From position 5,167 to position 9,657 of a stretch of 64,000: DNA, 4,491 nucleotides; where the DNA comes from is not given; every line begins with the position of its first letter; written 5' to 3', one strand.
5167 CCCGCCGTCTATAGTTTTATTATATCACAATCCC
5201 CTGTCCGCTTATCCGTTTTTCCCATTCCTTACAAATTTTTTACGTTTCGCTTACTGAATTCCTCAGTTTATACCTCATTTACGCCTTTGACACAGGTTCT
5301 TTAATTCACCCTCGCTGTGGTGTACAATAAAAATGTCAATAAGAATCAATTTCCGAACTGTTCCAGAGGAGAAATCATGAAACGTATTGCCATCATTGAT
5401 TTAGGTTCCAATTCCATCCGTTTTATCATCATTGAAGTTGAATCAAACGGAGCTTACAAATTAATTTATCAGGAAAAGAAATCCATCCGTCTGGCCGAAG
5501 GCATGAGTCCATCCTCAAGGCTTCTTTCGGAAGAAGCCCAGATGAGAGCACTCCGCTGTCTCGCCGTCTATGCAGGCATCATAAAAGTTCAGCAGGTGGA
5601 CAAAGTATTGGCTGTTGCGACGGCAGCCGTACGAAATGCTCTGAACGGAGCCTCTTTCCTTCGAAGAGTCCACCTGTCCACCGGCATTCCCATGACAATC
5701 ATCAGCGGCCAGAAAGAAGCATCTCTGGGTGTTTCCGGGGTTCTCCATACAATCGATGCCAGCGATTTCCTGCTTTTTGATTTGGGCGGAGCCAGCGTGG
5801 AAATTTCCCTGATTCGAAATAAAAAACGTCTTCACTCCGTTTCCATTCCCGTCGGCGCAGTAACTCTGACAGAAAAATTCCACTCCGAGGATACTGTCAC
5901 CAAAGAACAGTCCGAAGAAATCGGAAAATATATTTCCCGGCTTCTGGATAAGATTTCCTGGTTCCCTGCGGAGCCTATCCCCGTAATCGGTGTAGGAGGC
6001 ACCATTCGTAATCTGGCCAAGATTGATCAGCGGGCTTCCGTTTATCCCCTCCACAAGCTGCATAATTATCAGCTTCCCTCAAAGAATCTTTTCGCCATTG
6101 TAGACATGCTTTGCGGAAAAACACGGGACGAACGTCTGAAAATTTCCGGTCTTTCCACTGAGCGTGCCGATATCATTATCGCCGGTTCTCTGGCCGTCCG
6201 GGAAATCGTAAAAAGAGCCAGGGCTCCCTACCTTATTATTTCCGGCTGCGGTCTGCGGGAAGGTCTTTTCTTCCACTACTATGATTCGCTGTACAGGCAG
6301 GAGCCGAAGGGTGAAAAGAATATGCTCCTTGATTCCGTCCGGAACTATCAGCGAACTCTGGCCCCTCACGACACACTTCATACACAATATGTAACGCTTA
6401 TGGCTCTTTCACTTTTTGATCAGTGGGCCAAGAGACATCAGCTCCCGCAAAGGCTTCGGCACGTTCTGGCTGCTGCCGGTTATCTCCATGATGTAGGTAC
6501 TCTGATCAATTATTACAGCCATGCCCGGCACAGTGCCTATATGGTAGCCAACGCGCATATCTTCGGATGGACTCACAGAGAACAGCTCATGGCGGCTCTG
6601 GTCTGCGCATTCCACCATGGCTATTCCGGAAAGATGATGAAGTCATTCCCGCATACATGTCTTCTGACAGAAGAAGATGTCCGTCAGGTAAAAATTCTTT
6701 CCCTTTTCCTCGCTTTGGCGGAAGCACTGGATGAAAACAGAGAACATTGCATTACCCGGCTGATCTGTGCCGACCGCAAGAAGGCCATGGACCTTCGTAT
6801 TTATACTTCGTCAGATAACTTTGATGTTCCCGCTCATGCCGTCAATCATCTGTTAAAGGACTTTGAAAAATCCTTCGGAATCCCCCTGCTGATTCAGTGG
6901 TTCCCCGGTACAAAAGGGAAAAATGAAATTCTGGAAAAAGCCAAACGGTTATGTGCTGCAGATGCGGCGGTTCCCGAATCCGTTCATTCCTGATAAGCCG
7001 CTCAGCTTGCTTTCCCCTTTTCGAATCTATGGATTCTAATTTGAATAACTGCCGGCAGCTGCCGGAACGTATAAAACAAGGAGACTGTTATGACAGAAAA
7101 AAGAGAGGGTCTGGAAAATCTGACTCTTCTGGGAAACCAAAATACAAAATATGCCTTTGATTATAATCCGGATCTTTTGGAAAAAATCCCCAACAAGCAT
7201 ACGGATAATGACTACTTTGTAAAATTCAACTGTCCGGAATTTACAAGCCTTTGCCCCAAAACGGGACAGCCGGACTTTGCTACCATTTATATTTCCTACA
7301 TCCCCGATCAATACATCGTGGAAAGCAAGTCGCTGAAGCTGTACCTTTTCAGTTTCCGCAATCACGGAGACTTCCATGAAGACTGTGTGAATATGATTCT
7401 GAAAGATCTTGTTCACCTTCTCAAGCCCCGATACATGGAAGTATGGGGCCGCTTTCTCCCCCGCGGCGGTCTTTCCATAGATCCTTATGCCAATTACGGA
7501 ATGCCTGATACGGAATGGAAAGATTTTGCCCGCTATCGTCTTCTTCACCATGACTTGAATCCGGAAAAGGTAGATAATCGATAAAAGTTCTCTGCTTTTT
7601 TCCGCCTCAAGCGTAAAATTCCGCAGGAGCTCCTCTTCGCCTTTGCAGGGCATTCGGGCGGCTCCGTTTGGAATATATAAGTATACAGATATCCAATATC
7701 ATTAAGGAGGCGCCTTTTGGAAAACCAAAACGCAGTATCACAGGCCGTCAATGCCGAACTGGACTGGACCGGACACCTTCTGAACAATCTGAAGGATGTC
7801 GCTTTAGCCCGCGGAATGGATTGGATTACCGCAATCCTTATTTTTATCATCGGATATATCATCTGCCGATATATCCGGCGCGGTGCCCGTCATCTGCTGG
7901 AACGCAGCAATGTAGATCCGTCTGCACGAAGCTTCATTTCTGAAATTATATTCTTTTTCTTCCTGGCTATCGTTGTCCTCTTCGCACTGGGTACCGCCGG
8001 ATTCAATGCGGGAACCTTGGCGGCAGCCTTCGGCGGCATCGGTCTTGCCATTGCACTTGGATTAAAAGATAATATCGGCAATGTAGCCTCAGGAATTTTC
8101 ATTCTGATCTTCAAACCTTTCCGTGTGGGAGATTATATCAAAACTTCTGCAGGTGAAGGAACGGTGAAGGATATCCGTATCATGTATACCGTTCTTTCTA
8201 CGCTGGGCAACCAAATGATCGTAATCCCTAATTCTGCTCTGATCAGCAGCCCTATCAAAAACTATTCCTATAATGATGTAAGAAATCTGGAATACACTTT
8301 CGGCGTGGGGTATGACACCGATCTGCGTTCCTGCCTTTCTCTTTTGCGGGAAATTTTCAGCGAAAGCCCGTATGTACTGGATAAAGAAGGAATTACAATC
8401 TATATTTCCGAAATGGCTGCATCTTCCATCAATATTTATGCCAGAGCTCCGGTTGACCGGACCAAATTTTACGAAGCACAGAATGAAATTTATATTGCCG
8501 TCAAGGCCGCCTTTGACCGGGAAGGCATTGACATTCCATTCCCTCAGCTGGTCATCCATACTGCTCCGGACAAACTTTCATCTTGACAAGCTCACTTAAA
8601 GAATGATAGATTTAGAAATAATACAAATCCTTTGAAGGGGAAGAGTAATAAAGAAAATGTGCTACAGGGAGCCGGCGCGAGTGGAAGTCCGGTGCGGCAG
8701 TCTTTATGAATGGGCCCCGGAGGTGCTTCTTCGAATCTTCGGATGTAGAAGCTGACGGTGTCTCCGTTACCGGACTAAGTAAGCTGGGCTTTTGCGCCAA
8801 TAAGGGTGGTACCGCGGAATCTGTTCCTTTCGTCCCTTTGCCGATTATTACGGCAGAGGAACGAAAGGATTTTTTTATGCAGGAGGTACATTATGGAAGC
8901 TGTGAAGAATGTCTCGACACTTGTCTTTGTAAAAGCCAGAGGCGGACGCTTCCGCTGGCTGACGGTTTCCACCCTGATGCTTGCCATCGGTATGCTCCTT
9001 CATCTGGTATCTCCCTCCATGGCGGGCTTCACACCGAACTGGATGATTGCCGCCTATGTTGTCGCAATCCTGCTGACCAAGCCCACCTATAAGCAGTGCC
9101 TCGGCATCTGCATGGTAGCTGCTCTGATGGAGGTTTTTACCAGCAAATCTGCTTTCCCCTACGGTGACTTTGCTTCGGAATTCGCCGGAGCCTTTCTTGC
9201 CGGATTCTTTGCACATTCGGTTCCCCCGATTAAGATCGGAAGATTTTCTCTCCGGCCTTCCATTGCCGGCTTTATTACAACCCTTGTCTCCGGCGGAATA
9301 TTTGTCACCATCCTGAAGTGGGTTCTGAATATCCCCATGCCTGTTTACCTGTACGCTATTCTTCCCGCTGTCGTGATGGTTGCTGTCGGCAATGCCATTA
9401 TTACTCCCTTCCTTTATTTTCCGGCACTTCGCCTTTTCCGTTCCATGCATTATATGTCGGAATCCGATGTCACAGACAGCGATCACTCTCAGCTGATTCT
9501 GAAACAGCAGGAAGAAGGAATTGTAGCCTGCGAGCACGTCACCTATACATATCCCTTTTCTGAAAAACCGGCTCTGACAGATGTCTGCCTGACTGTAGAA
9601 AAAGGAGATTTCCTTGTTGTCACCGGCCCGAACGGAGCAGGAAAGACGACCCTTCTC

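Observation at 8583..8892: T-box leader (probable Met specifier, A73-tRNA) with its own promoter and terminator, gating a dedicated ECF transporter next to fhs-folD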

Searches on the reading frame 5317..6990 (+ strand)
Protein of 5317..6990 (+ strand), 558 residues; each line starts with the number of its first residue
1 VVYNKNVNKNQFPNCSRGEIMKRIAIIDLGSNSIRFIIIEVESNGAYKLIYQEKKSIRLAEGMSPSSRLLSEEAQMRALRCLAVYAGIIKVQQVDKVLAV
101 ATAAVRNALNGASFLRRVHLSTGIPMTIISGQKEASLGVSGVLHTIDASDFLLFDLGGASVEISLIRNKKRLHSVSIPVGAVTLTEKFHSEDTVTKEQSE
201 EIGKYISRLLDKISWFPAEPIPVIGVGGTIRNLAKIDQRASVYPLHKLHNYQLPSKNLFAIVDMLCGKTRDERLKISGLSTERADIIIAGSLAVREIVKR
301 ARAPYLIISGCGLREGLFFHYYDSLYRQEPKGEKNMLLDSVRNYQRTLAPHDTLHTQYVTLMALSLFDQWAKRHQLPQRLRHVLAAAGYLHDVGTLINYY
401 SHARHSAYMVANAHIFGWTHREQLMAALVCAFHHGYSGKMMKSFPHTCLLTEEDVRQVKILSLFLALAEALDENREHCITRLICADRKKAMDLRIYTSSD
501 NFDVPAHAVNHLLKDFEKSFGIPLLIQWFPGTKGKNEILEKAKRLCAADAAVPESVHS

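Call 46: search_protein_families(library=pfam, proteins=[window:5317-6990:+], max_evalue=0.00001)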
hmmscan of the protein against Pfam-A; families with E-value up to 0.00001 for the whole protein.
window:5317-6990:+ (558 aa): 2 families
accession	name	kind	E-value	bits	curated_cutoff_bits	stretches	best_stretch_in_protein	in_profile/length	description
PF02541.22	Ppx-GppA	-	4.2e-58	197.5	27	1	42-321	5-281/285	Ppx/GppA phosphatase family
PF21447.3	Ppx-GppA_III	-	2.6e-19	70.2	27.3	1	352-496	16-157/177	Ppx/GppA phosphatase, domain III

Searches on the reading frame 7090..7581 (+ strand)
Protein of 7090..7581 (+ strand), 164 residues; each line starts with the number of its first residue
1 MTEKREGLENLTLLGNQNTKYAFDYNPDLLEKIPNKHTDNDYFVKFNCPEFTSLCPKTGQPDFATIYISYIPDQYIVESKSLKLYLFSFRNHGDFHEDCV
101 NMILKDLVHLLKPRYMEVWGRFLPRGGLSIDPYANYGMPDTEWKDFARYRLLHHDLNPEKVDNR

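Call 7: search_protein_families(library=pfam, proteins=[window:7090-7581:+], max_evalue=0.01)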
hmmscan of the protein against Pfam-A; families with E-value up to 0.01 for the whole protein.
window:7090-7581:+ (164 aa): 2 families
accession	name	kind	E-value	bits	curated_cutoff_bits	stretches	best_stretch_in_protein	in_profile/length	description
PF14489.11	QueF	-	7.9e-34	116.2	27.3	1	61-138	1-78/81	QueF-like protein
PF14819.11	QueF_N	-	4.4e-06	27.4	25.6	1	55-109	45-101/111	Nitrile reductase, 7-cyano-7-deazaguanine-reductase N-term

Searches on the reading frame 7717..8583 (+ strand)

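Call 7: search_protein_families(library=pfam, proteins=[window:7717-8583:+], max_evalue=0.01)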
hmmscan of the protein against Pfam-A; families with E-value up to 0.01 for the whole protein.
window:7717-8583:+ (289 aa): 3 families
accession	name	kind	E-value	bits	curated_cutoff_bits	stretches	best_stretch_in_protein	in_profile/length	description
PF00924.24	MS_channel_2nd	-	1e-20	74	20.2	1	120-184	3-67/68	Mechanosensitive ion channel, beta-domain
PF21082.3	MS_channel_3rd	-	4.6e-13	49.9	21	1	192-273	2-88/88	Mechanosensitive ion channel MscS, C-terminal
PF05552.17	MS_channel_1st_1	-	1.2e-06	28.8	22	1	37-67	18-48/50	Mechanosensitive ion channel, conserved TM helix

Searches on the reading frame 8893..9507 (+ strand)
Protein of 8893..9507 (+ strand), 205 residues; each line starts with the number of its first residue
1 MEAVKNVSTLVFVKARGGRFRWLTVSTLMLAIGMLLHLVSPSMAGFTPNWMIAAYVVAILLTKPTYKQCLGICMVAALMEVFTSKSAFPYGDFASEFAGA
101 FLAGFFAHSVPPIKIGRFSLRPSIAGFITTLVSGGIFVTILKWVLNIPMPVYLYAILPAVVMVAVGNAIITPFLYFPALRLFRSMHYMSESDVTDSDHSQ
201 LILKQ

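Call 12: find_homologous_proteins(query=window:8893-9507:+, max_evalue=0.001)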
Query window:8893-9507:+ (205 aa): 76 proteins with E <= 0.001 among 363 candidates.
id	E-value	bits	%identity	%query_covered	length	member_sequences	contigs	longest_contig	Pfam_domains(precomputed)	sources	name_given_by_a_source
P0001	8.4e-106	370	82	100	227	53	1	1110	PF17099.11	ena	-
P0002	1.7e-105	369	83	100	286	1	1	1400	PF17099.11,PF14698.12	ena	-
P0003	3.1e-105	368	82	100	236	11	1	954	PF17099.11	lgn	-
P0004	7.9e-105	367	82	100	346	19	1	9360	PF00005.34,PF13476.13,PF17099.11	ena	-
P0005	3.6e-97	342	76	100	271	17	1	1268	PF00005.34,PF17099.11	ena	-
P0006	1.8e-94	333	74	100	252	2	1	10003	PF17099.11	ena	-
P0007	7.7e-83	295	84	80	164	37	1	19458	PF17099.11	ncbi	ncbi:MAG: tryptophan transporter [Dialister invisus]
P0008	8.0e-61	224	85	58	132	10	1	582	PF17099.11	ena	-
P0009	2.6e-60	222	55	100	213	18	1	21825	PF17099.11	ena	-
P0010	7.7e-60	220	78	65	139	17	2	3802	PF17099.11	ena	-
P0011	5.8e-59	217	77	64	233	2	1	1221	PF00005.34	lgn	-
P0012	2.4e-56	209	52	100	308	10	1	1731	PF00005.34,PF17099.11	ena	-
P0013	2.8e-56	209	53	100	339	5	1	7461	PF00005.34,PF17099.11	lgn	-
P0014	5.4e-56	208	55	90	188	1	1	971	PF17099.11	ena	-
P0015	9.0e-56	207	53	98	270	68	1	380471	PF00005.34,PF17099.11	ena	-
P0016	1.6e-55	206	89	51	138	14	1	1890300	PF17099.11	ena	-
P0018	6.5e-54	201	54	89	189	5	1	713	PF17099.11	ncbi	-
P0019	8.7e-54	201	91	50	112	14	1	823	PF17099.11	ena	-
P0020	1.0e-53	200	54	90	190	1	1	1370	PF17099.11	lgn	-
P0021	1.9e-53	199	53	90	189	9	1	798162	PF17099.11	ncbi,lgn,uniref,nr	ncbi:tryptophan transporter [Pelosinus sp. IPA-1]|uniref:tryptophan transporter n=1 Tax=Pelosinus sp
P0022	3.0e-53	199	51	93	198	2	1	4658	PF17099.11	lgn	-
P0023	3.4e-53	199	50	91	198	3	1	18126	PF06161.17,PF17099.11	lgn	-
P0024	4.1e-53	198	54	90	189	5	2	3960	PF17099.11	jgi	-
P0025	4.6e-53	198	54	89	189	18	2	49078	PF17099.11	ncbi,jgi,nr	ncbi:MAG: hypothetical protein K0R78_1786 [Pelosinus sp.]|jgi:energy-coupling factor transport syste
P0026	1.3e-52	197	53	88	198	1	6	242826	PF17099.11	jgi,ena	-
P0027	1.6e-52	197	79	56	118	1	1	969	PF17099.11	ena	-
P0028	1.7e-52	196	54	85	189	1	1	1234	PF17099.11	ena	-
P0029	1.8e-52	196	52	88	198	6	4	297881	PF17099.11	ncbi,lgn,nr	ncbi:hypothetical protein SPFL3102_00768 [Sporomusaceae bacterium FL31]|nr:hypothetical protein SPFL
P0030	3.4e-52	195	55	82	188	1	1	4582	PF17099.11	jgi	-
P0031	4.3e-52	195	50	93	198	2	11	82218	PF17099.11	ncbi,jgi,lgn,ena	jgi:energy-coupling factor transport system ATP-binding protein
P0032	5.2e-52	195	50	96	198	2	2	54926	PF17099.11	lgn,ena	-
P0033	5.2e-52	195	53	85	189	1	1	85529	PF17099.11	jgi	-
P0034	6.5e-52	194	48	93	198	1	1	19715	PF17099.11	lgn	-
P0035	7.5e-52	194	52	88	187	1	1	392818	PF17099.11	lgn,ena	-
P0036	8.7e-52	194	53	90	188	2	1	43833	PF17099.11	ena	-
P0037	2.5e-51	193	80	52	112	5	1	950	PF17099.11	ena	-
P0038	4.4e-51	192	52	89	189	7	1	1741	PF17099.11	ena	-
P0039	4.9e-51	192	52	90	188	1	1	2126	PF17099.11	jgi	-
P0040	5.0e-51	192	51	89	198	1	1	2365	PF17099.11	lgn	-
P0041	5.5e-51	191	51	90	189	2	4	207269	PF17099.11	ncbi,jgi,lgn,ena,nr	ncbi:MAG: hypothetical protein H6Q68_920 [Firmicutes bacterium]|nr:hypothetical protein [Bacillota b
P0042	7.2e-51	191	51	89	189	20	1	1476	PF17099.11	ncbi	-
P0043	8.3e-51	191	51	90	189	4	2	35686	PF17099.11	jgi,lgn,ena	-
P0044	2.5e-50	189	46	93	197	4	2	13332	PF17099.11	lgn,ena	-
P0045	3.1e-50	189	49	90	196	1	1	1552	PF17099.11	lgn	-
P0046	4.1e-50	189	90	48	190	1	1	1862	PF17099.11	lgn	-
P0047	5.7e-50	188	51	90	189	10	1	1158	PF17099.11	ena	-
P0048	6.9e-50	188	48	93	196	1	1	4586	PF17099.11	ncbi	-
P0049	8.0e-50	188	51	90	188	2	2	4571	PF17099.11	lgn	-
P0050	1.2e-49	187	49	88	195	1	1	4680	PF17099.11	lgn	-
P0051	2.3e-49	186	51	85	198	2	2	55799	PF17099.11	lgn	-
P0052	2.5e-49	186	48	90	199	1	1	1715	PF17099.11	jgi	jgi:energy-coupling factor transport system ATP-binding protein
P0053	5.0e-49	185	51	89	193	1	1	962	PF17099.11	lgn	-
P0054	2.9e-48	183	54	82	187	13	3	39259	PF17099.11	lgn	-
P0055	9.9e-48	181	48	90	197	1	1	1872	PF17099.11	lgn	-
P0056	1.8e-47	180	93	44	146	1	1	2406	PF17099.11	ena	-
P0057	1.2e-46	177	58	74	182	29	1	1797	PF17099.11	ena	-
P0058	2.1e-46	176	48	89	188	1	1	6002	PF17099.11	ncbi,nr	ncbi:MAG: ABC transporter [Negativicutes bacterium]|nr:ABC transporter [Negativicutes bacterium]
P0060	1.3e-43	167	46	87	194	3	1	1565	PF17099.11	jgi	jgi:hypothetical protein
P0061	4.2e-43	166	58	69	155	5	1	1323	PF17099.11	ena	-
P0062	3.8e-41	159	57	68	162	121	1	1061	PF17099.11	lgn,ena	-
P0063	4.6e-41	159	60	62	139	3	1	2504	PF17099.11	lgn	-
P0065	9.6e-41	158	57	69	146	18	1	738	PF17099.11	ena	-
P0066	1.1e-40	158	63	58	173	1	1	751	PF17099.11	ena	-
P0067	1.5e-38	151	51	77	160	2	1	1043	PF17099.11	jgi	jgi:hypothetical protein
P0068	5.9e-38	149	69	50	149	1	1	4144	PF17099.11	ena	-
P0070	2.1e-35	141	55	62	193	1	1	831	PF17099.11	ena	-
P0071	4.3e-35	140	57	61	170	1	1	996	PF17099.11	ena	-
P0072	1.1e-34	138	64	51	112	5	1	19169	PF17099.11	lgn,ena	-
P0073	1.1e-30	125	50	65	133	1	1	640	PF17099.11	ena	-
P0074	1.1e-29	122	67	44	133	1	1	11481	PF17099.11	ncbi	-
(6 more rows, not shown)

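Call 14: find_related_loci(query=A1, collection=genome_contigs, flank=4000)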
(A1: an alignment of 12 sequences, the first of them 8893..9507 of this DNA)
Query A1 (205 aa) in genome_contigs; peptide patterns used: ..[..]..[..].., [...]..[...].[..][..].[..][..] (x = any residue, [..] = any of these).
240 stretches matched a pattern; 226 encode a relative of the query (tblastn E <= 1e-3); the best 80 are kept; 80 distinct loci.
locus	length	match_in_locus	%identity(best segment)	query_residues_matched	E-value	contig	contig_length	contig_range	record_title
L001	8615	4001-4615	83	1-205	3e-116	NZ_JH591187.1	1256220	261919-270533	Dialister succinatiphilus YIT 11850 supercont1.1, whole genome shotgun sequence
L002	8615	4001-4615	83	1-205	1e-115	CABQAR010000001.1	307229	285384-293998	MAG TPA_asm: uncultured Dialister sp. isolate MGYG-HGUT-00411 genome assembly, contig: GUT_GENOME009334_1, whole genome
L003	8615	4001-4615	82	1-205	2e-115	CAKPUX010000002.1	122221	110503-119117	MAG: uncultured Dialister sp. isolate REFINED_METABAT215_TOP10_CONTIGS_1500_ASSEMBLY_K77_MERGED__Hadza_MoBio_hadza-E-H_H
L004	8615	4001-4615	82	1-205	3e-115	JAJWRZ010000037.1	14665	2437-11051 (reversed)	MAG: Dialister sp. isolate B5_5.fa NODE_1269_length_14665_cov_7.036413, whole genome shotgun sequence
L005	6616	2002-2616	82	1-205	4e-115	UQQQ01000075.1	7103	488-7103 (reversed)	uncultured Dialister sp. isolate UMGS543 genome assembly, contig: NODE_6266_length_7103_cov_11.416430, whole genome shot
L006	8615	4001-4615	82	1-205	3e-115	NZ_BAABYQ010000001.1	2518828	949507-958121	Dialister sp. i34-0019-2H8 sequence1, whole genome shotgun sequence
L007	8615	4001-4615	82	1-205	3e-115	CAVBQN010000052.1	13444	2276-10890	Fusicatenibacter saccharivorans isolate H07641-L1_cleanbin_000006 genome assembly, contig: Spades_H07641-L1_contig_2428,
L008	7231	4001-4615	83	1-205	3e-115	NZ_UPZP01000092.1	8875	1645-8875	Uncultured Dialister sp. isolate UMGS61, whole genome shotgun sequence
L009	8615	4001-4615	82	1-205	3e-115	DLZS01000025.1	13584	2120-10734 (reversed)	MAG TPA_asm: Dialister sp. isolate UBA10667 contig_10492, whole genome shotgun sequence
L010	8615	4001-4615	81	1-205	4e-115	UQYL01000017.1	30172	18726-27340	uncultured Dialister sp. isolate UMGS766 genome assembly, contig: NODE_349_length_30172_cov_3.589833, whole genome shotg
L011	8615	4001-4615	82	1-205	1e-114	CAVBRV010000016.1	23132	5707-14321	Paludibacteraceae bacterium isolate H07622-L1_cleanbin_000032 genome assembly, contig: Spades_H07622-L1_contig_1205, who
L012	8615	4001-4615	83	1-205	8e-115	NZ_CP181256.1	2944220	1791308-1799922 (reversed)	MAG: Dialister sp. isolate UW_FK_DIAL1_1 chromosome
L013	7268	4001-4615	82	1-205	9e-115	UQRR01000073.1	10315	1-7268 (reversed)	uncultured Dialister sp. isolate UMGS571 genome assembly, contig: NODE_1236_length_10315_cov_5.444520, whole genome shot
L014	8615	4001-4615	82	1-205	8e-115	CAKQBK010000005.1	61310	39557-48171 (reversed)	MAG: uncultured Dialister sp. isolate REFINED_METABAT215_TOP10_CONTIGS_1500_ASSEMBLY_K77_MERGED__Nepal_MoBio_Fiber-Hadza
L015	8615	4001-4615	82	1-205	8e-115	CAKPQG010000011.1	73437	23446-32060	MAG: uncultured Dialister sp. isolate REFINED_METABAT215_TOP10_CONTIGS_1500_ASSEMBLY_K77_MERGED__Hadza_MoBio_hadza-I-L_O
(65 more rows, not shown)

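Call 36: find_encoding_contigs(protein=P0021, flank=4000, max_places=2)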
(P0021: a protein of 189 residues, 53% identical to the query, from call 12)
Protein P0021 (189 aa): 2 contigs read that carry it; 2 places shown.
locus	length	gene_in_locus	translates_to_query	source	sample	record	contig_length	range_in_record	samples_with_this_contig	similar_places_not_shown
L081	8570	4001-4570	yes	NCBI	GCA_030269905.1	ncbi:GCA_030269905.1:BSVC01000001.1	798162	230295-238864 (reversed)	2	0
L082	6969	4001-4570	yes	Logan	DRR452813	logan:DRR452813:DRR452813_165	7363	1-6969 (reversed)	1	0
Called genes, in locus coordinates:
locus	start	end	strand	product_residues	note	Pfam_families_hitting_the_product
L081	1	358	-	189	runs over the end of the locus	PF00881:Nitroreductase, PF14512:TM1586_NiRdase (weak)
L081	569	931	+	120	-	PF01638:HxlR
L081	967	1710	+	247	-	PF00753:Lactamase_B, PF19583:ODP, PF12706:Lactamase_B_2 (weak)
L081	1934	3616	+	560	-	PF12729:4HB_MCP_1, PF00672:HAMP, PF00015:MCPsignal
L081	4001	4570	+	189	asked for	PF17099:TrpP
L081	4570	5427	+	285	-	PF02463:SMC_N (weak), PF13481:AAA_25 (faint), PF00005:ABC_tran, PF13304:AAA_21 (faint)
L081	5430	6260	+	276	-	PF00005:ABC_tran, PF02463:SMC_N (weak), PF13304:AAA_21 (weak)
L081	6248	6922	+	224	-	PF02361:CbiQ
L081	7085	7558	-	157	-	PF01966:HD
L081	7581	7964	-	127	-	PF07843:DUF1634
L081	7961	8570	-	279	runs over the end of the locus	PF01925:TauE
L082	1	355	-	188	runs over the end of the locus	PF00881:Nitroreductase, PF14512:TM1586_NiRdase (weak)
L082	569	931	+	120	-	PF01638:HxlR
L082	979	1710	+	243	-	PF00753:Lactamase_B, PF19583:ODP, PF12706:Lactamase_B_2 (weak)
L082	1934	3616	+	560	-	PF12729:4HB_MCP_1, PF00672:HAMP, PF00015:MCPsignal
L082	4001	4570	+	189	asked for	PF17099:TrpP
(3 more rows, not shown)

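Call 65: predict_structure(alignment_id=A3)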
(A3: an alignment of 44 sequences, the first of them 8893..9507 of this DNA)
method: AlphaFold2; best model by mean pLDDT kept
length: 205 residues; sequences in the alignment: 44
mean_pLDDT: 78.7   pTM: 0.73
mean pLDDT of the five models: 78.7, 78.6, 77.3, 77.3, 74.4
residues with pLDDT >= 90: 71; 70-90: 89; 50-70: 14; < 50: 31
segments of 3 or more residues with pLDDT < 50: 1-6, 9-11, 13-16, 188-205
pLDDT, mean of each block of 10 residues (from residue 1): 45 53 85 88 74 91 85 88 80 89 85 78 93 93 93 93 93 90 63 39 35
secondary structure, 60 per line:
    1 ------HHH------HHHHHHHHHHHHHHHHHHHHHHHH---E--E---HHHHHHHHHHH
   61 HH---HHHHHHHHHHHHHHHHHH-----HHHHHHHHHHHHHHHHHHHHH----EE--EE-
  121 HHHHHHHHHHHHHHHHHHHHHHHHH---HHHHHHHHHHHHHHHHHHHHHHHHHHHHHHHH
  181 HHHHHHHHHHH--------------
elements in order: H16-39 H50-62 H66-83 H89-109 H121-145 H149-191

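Call 67: fold_search(model_id=the predicted structure, library=pdb)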
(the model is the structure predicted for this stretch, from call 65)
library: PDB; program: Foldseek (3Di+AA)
matches with E <= 10: 290; with E <= 0.001: 0
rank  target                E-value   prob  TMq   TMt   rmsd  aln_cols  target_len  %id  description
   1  5kbw_B                8.7e-02  1.00  0.49  0.56   5.2       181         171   13  Crystal structure of TmRibU, the riboflavin-binding S subunit from the Thermotoga maritima ECF transporter (released 2016-06-29)
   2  5kc0                  1.2e-01  0.99  0.49  0.58   5.2       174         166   11  Crystal structure of TmRibU, hexagonal crystal form (released 2016-06-29)
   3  7nnt_C                1.7e-01  0.99  0.50  0.58   5.5       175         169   15  Cryo-EM structure of the folate-specific ECF transporter complex in DDM micelles (released 2021-08-18)
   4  5kc4_E                2.7e-01  0.98  0.48  0.57   5.4       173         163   13  Structure of TmRibU, orthorhombic crystal form (released 2016-06-29)
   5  3rlb_B                2.8e-01  0.96  0.46  0.51   6.0       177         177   16  Crystal structure at 2.0 A of the S-component for thiamin from an ECF-type ABC transporter (released 2011-06-29)
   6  9kym_D                3.1e-01  0.99  0.61  0.69   8.7       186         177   12  Folate ECF transporter affected by PFOS (released 2025-06-18)
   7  4dve_A                3.6e-01  0.82  0.41  0.44   7.2       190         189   14  Crystal structure at 2.1 A of the S-component for biotin from an ECF-type ABC transporter (released 2012-08-29)
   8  4muu_A                4.3e-01  0.93  0.46  0.51   5.8       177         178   16  Structure of ThiT with pyrithiamine bound (released 2014-09-17)
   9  8irs_R                4.3e-01  0.15  0.19  0.16  16.9       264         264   12  Dopamine Receptor D2R-Gi-Rotigotine complex (released 2023-06-07)
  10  4huq_S                5.0e-01  0.99  0.59  0.70   4.1       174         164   12  Crystal Structure of a transporter (released 2013-04-17)
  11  5kbw_A                5.2e-01  0.94  0.50  0.57   5.6       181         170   12  Crystal structure of TmRibU, the riboflavin-binding S subunit from the Thermotoga maritima ECF transporter (released 2016-06-29)
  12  2qzc_B                6.6e-01  0.12  0.19  0.19  15.6       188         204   10  Crystal structure of a putative tena-like thiaminase (tena-1, sso2206) from sulfolobus solfataricus p2 at 1.50 A resol (released 2007-09-11)
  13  3rlb_A                8.3e-01  0.82  0.46  0.51   6.0       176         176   16  Crystal structure at 2.0 A of the S-component for thiamin from an ECF-type ABC transporter (released 2011-06-29)
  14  8wpu_A                9.2e-01  0.08  0.15  0.07  17.0       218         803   10  Human calcium-sensing receptor(CaSR) bound to cinacalcet in complex with Gq protein (released 2023-11-22)
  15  9bs9                  9.6e-01  0.08  0.17  0.16  16.6       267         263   13  Local refinement of DRD2 bound to LSD in complex with a mini-GoA and scFv16 obtained by cryo-electron microscopy (cryoEM (released 2025-09-17)
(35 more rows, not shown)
